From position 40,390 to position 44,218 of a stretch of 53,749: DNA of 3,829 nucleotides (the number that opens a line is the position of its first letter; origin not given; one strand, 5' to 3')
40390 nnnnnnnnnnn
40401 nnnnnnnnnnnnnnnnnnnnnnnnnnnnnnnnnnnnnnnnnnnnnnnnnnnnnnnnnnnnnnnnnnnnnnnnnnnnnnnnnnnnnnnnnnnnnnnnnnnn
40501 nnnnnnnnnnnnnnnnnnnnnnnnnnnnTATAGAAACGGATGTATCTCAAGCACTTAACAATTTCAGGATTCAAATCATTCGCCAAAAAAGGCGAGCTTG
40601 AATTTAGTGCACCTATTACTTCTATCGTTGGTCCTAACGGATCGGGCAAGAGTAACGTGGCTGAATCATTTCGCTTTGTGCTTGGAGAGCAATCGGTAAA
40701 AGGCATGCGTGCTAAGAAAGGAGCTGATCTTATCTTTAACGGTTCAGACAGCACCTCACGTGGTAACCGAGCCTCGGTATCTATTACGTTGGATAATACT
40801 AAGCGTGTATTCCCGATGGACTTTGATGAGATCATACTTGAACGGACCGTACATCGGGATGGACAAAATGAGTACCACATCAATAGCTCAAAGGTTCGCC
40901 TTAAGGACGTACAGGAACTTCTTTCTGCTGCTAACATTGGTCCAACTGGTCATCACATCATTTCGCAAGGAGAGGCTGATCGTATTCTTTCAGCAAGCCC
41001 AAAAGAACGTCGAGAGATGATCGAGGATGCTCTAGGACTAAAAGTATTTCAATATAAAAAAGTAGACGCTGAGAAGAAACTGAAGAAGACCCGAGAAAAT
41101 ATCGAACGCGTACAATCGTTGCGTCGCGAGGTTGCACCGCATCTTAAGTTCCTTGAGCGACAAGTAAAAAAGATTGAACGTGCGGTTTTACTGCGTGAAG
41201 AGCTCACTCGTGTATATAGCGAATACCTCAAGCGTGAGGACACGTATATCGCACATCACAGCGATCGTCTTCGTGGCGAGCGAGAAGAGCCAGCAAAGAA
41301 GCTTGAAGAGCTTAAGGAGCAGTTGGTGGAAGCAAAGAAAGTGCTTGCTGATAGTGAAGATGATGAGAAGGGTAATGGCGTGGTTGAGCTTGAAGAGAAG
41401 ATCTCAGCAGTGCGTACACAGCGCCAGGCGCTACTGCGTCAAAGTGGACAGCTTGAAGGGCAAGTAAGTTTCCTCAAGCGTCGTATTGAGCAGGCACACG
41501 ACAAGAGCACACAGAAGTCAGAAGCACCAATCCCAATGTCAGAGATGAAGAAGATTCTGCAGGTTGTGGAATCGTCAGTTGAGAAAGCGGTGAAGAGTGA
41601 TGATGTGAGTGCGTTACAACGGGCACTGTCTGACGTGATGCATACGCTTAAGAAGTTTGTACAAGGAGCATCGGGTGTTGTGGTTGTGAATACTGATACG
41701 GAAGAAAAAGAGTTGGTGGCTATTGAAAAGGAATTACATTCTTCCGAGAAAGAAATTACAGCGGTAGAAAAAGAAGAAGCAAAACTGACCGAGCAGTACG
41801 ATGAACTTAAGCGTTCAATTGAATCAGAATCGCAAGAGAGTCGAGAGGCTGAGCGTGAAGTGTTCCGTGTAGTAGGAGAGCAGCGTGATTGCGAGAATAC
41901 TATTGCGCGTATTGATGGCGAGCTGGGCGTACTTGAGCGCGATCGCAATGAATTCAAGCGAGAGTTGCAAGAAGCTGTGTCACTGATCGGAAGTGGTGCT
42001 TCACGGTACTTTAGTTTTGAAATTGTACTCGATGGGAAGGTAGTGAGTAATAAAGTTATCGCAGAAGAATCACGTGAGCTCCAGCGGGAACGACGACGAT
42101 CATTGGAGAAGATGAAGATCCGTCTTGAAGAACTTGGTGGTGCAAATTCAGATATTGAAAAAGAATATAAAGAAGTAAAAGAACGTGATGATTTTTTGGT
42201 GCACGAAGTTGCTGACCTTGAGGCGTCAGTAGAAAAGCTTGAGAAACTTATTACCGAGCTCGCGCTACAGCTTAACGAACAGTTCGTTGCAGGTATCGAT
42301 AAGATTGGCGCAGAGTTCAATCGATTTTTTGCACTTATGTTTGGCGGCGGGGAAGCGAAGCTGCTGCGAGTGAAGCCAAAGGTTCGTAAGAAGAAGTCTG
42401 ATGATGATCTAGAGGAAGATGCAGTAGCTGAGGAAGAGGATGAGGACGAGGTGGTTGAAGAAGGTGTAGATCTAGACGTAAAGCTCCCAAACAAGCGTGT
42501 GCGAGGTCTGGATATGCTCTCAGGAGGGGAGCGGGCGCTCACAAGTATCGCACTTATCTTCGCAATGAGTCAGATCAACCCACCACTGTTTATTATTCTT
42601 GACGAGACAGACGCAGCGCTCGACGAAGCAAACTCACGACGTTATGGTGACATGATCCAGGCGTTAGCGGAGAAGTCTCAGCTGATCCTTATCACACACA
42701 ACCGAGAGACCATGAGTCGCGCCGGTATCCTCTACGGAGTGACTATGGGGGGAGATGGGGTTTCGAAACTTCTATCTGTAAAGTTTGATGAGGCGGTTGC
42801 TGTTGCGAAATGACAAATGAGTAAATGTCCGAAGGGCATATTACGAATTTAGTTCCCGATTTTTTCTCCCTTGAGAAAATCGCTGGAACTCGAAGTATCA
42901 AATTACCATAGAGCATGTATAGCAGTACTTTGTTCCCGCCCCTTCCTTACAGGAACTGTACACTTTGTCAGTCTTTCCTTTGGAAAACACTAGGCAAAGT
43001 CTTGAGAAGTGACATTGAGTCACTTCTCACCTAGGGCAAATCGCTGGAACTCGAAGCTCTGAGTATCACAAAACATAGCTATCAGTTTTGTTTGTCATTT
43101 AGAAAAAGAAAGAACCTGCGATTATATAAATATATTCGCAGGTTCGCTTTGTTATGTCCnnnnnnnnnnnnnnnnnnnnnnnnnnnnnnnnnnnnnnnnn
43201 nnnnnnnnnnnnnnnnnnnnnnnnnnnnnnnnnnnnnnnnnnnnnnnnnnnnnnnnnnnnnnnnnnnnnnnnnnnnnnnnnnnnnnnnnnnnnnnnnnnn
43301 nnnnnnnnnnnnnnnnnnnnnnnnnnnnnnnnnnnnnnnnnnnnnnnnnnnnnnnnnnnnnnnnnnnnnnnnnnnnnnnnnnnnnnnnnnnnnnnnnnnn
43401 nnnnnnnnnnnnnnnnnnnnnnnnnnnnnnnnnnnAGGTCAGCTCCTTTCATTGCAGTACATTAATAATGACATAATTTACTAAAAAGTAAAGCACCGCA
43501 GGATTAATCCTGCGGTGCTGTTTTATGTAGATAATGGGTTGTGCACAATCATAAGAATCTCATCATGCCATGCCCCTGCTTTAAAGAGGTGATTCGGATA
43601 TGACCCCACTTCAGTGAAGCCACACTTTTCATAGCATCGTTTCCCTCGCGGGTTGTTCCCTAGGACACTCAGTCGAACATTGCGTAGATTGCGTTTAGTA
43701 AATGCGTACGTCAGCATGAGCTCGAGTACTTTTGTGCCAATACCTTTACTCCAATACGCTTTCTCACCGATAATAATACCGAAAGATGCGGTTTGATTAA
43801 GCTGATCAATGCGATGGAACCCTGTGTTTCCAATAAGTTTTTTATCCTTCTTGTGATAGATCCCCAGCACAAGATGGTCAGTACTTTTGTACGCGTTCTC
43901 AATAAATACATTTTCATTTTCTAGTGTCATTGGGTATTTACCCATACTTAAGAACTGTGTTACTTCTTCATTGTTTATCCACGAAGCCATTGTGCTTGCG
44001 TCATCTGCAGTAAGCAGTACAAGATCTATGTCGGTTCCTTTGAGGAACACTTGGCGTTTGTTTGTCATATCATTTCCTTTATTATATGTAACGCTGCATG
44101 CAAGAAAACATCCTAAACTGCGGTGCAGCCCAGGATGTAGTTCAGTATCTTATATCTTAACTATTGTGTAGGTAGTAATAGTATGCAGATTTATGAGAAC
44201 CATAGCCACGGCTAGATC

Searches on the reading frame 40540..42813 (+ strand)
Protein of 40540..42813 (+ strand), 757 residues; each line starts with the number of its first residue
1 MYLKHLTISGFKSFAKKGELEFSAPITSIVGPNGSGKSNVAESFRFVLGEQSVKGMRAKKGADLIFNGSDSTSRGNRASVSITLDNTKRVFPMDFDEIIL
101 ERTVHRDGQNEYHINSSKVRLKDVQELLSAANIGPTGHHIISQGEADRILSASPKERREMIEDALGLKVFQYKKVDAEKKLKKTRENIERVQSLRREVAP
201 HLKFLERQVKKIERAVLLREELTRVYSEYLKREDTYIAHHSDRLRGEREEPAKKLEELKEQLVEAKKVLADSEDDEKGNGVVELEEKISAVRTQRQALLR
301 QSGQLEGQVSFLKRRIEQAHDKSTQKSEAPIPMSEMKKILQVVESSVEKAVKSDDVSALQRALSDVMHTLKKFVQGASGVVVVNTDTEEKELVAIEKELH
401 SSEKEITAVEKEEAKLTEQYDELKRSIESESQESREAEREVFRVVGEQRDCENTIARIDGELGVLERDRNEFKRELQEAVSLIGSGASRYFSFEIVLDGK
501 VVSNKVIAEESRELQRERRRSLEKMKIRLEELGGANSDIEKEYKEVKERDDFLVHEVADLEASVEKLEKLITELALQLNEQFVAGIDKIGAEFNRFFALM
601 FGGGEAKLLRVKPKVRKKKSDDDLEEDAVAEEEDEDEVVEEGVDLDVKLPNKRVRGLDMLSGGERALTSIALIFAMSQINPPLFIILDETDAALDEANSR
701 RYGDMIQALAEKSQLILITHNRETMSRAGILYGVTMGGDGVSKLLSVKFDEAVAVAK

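Call 14: search_protein_families(library=pfam, proteins=[window:40540-42813:+])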
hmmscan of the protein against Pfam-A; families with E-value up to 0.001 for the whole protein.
window:40540-42813:+ (757 aa): 5 families
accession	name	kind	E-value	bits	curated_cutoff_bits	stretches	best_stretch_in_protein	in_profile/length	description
PF02463.25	SMC_N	-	1.9e-63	214.3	40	1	2-742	1-219/220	RecF/RecN/SMC N terminal domain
PF13476.12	AAA_23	-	1.8e-12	48.7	27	1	6-266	2-197/201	AAA domain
PF13304.12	AAA_21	-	2.1e-08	35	27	1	26-92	1-57/304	AAA domain, putative AbiEii toxin, Type IV TA system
PF13175.12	AAA_15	-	7.4e-07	29.5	32.1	1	1-408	1-212/374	AAA ATPase domain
PF00005.33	ABC_tran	-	0.00066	20.7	25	0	26-48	13-35/137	ABC transporter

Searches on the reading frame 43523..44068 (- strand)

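Call 61: search_protein_families(library=pfam, proteins=[window:43523-44068:-], max_evalue=0.01)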
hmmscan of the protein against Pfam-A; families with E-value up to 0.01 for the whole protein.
window:43523-44068:- (181 aa): 6 families
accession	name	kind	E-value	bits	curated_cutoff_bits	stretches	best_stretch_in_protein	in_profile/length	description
PF13302.13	Acetyltransf_3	-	1.2e-20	75.1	25.4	1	16-152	4-138/138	Acetyltransferase (GNAT) domain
PF00583.31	Acetyltransf_1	-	1.4e-10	41.9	20.7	1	58-151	25-116/116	Acetyltransferase (GNAT) family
PF13420.13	Acetyltransf_4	-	7.1e-10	39.6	24.3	1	17-171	2-154/155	Acetyltransferase (GNAT) domain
PF13523.12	Acetyltransf_8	-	3.6e-08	33.6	27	1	21-155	3-141/145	Acetyltransferase (GNAT) domain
PF13508.13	Acetyltransf_7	-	3.9e-06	27.6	27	1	75-153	11-84/84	Acetyltransferase (GNAT) domain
PF13673.13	Acetyltransf_10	-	0.00035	21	23.6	1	98-156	56-112/128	Acetyltransferase (GNAT) domain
